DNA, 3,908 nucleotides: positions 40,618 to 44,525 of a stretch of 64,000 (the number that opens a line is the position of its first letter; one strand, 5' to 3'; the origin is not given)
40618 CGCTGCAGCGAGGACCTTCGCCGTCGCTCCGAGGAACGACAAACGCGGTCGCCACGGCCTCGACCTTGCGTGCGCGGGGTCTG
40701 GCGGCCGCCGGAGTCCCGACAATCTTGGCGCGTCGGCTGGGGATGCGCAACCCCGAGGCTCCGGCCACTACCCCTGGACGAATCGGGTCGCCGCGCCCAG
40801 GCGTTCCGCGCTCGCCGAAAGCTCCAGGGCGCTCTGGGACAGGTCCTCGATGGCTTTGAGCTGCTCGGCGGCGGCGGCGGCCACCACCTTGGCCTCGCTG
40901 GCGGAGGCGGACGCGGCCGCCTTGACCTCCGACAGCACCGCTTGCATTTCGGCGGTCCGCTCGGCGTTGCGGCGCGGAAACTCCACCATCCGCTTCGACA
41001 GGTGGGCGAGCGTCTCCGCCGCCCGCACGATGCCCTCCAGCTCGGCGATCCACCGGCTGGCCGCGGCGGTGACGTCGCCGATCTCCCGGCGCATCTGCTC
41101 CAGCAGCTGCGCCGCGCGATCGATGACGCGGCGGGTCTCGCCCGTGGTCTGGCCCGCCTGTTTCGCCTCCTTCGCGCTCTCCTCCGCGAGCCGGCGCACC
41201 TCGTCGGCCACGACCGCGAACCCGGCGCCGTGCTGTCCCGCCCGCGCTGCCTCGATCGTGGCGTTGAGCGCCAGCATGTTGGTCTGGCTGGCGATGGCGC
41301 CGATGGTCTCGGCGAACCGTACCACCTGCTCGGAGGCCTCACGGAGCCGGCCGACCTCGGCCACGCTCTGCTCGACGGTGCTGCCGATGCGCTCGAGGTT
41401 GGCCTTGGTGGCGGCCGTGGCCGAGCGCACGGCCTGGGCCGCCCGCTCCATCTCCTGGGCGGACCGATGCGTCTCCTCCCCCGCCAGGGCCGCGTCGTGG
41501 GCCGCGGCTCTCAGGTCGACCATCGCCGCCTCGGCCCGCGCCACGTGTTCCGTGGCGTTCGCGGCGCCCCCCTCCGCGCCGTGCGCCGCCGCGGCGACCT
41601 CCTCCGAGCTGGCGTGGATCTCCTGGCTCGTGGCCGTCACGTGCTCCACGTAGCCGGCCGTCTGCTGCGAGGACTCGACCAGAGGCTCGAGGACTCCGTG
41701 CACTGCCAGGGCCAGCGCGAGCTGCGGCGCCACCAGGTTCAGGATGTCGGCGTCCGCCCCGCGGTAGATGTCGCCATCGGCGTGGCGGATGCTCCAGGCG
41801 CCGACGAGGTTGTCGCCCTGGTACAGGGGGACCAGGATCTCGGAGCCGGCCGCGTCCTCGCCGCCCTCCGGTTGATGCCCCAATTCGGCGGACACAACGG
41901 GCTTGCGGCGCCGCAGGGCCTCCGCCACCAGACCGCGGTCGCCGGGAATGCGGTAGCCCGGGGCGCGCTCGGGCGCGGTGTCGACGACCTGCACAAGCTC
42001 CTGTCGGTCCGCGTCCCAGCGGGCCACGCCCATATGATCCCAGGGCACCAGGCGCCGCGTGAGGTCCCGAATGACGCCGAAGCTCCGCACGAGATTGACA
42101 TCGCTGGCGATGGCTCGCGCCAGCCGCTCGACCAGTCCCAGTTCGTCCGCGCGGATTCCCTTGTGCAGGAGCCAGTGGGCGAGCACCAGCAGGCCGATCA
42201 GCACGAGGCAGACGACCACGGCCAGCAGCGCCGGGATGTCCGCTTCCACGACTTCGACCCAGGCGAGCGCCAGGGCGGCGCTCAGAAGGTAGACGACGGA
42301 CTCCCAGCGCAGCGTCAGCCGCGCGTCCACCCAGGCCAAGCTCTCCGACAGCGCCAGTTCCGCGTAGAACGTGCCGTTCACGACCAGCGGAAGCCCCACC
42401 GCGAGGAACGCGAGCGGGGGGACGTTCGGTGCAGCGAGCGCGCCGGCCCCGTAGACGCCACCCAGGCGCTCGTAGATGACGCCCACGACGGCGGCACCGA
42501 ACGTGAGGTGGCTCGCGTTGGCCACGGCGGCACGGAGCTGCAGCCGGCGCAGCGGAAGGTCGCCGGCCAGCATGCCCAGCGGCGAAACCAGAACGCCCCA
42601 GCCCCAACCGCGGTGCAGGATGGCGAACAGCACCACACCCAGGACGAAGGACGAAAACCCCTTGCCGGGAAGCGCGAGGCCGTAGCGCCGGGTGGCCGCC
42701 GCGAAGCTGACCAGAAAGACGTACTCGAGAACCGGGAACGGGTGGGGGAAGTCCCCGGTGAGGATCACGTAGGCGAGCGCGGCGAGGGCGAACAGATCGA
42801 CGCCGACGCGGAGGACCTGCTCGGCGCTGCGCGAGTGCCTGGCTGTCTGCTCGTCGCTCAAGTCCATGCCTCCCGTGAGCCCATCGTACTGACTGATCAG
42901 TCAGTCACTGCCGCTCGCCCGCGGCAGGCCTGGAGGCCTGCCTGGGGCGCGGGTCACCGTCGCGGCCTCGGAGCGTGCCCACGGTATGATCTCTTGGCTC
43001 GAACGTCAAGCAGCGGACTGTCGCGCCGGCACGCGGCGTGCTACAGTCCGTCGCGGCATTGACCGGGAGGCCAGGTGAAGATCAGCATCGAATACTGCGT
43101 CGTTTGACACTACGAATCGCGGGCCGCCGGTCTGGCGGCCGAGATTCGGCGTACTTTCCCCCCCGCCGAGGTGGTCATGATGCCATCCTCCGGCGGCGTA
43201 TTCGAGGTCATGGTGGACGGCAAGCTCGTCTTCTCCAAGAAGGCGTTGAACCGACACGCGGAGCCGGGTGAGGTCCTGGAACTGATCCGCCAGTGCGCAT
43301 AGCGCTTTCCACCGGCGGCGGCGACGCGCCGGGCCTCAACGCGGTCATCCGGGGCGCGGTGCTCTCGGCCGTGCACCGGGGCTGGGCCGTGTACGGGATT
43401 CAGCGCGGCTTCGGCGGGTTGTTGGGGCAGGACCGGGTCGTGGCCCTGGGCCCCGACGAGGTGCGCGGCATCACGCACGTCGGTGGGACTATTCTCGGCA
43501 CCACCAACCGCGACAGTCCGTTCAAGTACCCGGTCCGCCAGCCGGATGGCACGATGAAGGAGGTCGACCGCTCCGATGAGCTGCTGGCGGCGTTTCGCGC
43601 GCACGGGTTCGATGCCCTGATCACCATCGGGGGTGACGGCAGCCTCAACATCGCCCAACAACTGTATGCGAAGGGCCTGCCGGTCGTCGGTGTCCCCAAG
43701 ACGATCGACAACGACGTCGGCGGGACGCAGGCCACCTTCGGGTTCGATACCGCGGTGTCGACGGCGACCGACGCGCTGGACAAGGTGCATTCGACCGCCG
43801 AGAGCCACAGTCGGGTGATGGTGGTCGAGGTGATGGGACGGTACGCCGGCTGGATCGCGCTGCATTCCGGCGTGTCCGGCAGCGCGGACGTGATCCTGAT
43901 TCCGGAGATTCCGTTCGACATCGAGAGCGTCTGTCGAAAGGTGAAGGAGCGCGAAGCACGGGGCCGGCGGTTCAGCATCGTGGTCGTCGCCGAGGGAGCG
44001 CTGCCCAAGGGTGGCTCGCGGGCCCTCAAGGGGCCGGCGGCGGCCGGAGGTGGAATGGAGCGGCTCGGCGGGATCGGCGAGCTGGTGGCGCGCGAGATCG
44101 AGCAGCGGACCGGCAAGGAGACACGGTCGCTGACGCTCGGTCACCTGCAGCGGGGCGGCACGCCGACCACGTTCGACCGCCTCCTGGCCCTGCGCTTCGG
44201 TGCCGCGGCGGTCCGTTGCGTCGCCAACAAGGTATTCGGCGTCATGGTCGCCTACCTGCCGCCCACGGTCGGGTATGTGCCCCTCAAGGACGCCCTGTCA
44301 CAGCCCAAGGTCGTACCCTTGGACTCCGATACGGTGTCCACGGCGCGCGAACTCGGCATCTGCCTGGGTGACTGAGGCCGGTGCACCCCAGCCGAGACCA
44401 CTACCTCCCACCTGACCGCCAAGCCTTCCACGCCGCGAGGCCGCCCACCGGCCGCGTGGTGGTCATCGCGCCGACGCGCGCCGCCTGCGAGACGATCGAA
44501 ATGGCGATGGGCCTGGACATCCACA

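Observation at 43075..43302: Hidden SelW/Rdx-family gene with in-frame TGA at the CxxU position plus a SECIS-like hairpin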

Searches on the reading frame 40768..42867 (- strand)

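Call 4: search_protein_families(library=pfam, proteins=[window:40768-42867:-], max_evalue=1)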
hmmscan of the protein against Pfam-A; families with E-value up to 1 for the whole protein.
window:40768-42867:- (699 aa): 2 families
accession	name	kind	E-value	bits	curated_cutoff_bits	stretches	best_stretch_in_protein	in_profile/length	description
PF00015.26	MCPsignal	-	1.5e-28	100.2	34.6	1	485-636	7-156/172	Methyl-accepting chemotaxis protein (MCP) signalling domain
PF13185.12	GAF_2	-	5.2e-10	40.1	28.6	1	247-387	9-135/136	GAF domain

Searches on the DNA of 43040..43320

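Call 15: search_rna_families(source=window, start=43040, end=43320, threshold=evalue, max_evalue=10, show_alignments=3)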
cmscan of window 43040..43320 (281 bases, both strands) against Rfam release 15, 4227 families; matches with E-value up to 10: 0.
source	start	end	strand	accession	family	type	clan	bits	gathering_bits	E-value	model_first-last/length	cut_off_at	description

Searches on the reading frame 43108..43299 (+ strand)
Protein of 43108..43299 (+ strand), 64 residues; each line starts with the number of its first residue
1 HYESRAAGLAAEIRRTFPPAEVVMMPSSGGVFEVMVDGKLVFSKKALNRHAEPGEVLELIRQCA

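Call 4: search_protein_families(library=pfam, proteins=[window:43108-43299:+], max_evalue=1)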
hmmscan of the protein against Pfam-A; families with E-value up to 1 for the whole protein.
seq(64 aa): 2 families
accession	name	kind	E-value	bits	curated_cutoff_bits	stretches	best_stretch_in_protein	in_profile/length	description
PF10262.15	Rdx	-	5.5e-15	55.8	22.6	1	2-62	12-74/74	Rdx family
PF14099.13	Polysacc_lyase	-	0.16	12.2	29.9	1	25-51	155-181/210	Polysaccharide lyase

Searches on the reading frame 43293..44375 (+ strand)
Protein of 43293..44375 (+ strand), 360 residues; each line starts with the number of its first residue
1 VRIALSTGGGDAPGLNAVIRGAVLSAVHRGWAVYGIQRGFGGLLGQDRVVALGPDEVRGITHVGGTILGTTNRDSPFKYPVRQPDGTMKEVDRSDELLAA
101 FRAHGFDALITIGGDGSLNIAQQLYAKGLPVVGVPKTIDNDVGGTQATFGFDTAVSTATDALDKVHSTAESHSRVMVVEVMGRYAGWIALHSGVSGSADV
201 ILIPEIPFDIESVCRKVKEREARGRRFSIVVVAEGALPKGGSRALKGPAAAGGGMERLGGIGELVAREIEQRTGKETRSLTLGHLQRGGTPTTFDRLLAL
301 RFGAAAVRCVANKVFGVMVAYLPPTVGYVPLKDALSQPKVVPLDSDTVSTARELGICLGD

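Call 4: search_protein_families(library=pfam, proteins=[window:43293-44375:+], max_evalue=1)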
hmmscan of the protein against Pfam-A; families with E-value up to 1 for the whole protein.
window:43293-44375:+ (360 aa): 3 families
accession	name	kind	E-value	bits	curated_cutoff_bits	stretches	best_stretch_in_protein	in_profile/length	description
PF00365.25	PFK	-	7.5e-105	350.7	30.9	1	2-309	1-276/277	Phosphofructokinase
PF01513.26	NAD_kinase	-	3.6e-05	24.5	25.5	1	93-135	60-103/130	ATP-NAD kinase N-terminal domain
PF00781.29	DAGK_cat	-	0.021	14.8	23.6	1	92-142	42-95/125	Diacylglycerol kinase catalytic domain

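Call 36: search_protein_families(library=ncbifam, proteins=[window:43293-44375:+], max_evalue=0.001)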
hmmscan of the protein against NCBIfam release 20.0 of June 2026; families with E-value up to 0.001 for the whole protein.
window:43293-44375:+ (360 aa): 11 families
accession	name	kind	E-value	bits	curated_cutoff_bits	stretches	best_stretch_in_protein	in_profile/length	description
TIGR02483.1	PFK_mixed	subfamily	2.4e-133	444.2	430.55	1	2-334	1-324/325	phosphofructokinase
NF010674.0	PRK14071.1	equivalog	1.1e-115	386.5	544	1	2-360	6-360/360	ATP-dependent 6-phosphofructokinase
NF002872.1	PRK03202.1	subfamily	3.4e-111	371.3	253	1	1-355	1-322/323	ATP-dependent 6-phosphofructokinase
TIGR02482.1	PFKA_ATP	equivalog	4.9e-82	275.3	371.35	2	2-238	1-225/301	6-phosphofructokinase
TIGR02478.1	6PF1K_euk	equivalog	6.4e-63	213.1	708.4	2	127-312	139-311/744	6-phosphofructokinase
NF005301.0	PRK06830.1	equivalog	4.2e-47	160.6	400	1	2-346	83-427/445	ATP-dependent 6-phosphofructokinase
NF041103.1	PFKA_PPi_Ttgales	equivalog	3.2e-42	145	550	1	3-335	1-347/407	diphosphate--fructose-6-phosphate 1-phosphotransferase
NF010675.0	PRK14072.1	subfamily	4e-40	137.8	273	1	5-320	8-334/416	diphosphate--fructose-6-phosphate 1-phosphotransferase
NF005482.0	PRK07085.1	subfamily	6.6e-23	81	446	1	2-236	75-315/558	diphosphate--fructose-6-phosphate 1-phosphotransferase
TIGR02477.1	PFKA_PPi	equivalog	2.6e-20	72.4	587.95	1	3-236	70-309/539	diphosphate--fructose-6-phosphate 1-phosphotransferase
NF005121.0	PRK06555.1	equivalog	5.9e-16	58.2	395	1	2-191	5-205/404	pyrophosphate--fructose-6-phosphate 1-phosphotransferase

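Call 56: find_encoding_contigs(protein=window:43293-44372:+, flank=10000, max_places=3)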
Protein seq(360 aa) (360 aa): 4 contigs read that carry it; 3 places shown.
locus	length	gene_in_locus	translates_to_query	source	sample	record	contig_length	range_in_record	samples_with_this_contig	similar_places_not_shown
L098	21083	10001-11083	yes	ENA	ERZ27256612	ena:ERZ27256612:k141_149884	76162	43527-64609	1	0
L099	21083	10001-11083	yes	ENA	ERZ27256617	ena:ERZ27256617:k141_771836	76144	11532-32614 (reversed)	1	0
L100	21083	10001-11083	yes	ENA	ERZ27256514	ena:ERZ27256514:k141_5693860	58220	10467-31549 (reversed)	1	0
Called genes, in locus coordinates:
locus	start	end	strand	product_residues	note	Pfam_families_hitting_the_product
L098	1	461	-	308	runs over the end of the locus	-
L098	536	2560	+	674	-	PF00694:Aconitase_C, PF00330:Aconitase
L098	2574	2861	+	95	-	PF01022:HTH_5, PF12802:MarR_2 (weak), PF12840:HTH_20, PF13412:HTH_24 (faint), PF09339:HTH_IclR (weak)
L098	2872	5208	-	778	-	PF00246:Peptidase_M14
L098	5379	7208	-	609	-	PF26182:Ig_NUP210_5th (faint), PF02368:Big_2, PF02369:Big_1 (faint), PF02368:Big_2, PF22359:Big-like (weak), PF26918:Ig_Eae (weak), PF02368:Big_2, PF00691:OmpA, +2 more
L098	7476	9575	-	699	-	PF13185:GAF_2, PF00015:MCPsignal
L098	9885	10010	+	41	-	PF10262:Rdx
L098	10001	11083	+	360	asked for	PF00365:PFK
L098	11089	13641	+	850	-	-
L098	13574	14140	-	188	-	PF00440:TetR_N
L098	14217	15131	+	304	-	PF00892:EamA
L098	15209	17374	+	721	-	-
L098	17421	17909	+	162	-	-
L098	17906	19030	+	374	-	PF13439:Glyco_transf_4, PF13579:Glyco_trans_4_4, PF20706:GT4-conflict, PF00534:Glycos_transf_1, PF13692:Glyco_trans_1_4, PF13524:Glyco_trans_1_2 (weak)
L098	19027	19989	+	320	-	PF02517:Rce1-like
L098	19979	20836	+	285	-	-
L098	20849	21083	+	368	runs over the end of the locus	PF01075:Glyco_transf_9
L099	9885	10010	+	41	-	PF10262:Rdx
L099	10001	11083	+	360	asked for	PF00365:PFK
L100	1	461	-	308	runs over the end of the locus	-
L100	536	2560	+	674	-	PF00694:Aconitase_C, PF00330:Aconitase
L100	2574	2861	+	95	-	PF01022:HTH_5, PF12802:MarR_2 (weak), PF12840:HTH_20, PF13412:HTH_24 (faint), PF09339:HTH_IclR (weak)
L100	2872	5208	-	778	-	PF00246:Peptidase_M14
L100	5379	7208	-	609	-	PF02368:Big_2, PF02369:Big_1 (faint), PF09134:Invasin_D3 (faint), PF02368:Big_2, PF22359:Big-like (weak), PF26918:Ig_Eae (weak), PF02368:Big_2, PF00691:OmpA, +1 more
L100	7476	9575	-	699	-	PF13185:GAF_2, PF00015:MCPsignal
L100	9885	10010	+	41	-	PF10262:Rdx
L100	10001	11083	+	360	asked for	PF00365:PFK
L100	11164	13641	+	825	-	-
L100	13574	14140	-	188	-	PF00440:TetR_N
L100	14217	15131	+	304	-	PF00892:EamA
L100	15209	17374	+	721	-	-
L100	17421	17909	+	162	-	-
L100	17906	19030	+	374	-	PF13439:Glyco_transf_4, PF13579:Glyco_trans_4_4, PF20706:GT4-conflict, PF00534:Glycos_transf_1, PF13692:Glyco_trans_1_4, PF13524:Glyco_trans_1_2 (weak)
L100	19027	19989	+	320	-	PF02517:Rce1-like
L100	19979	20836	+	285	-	-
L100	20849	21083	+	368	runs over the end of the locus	PF01075:Glyco_transf_9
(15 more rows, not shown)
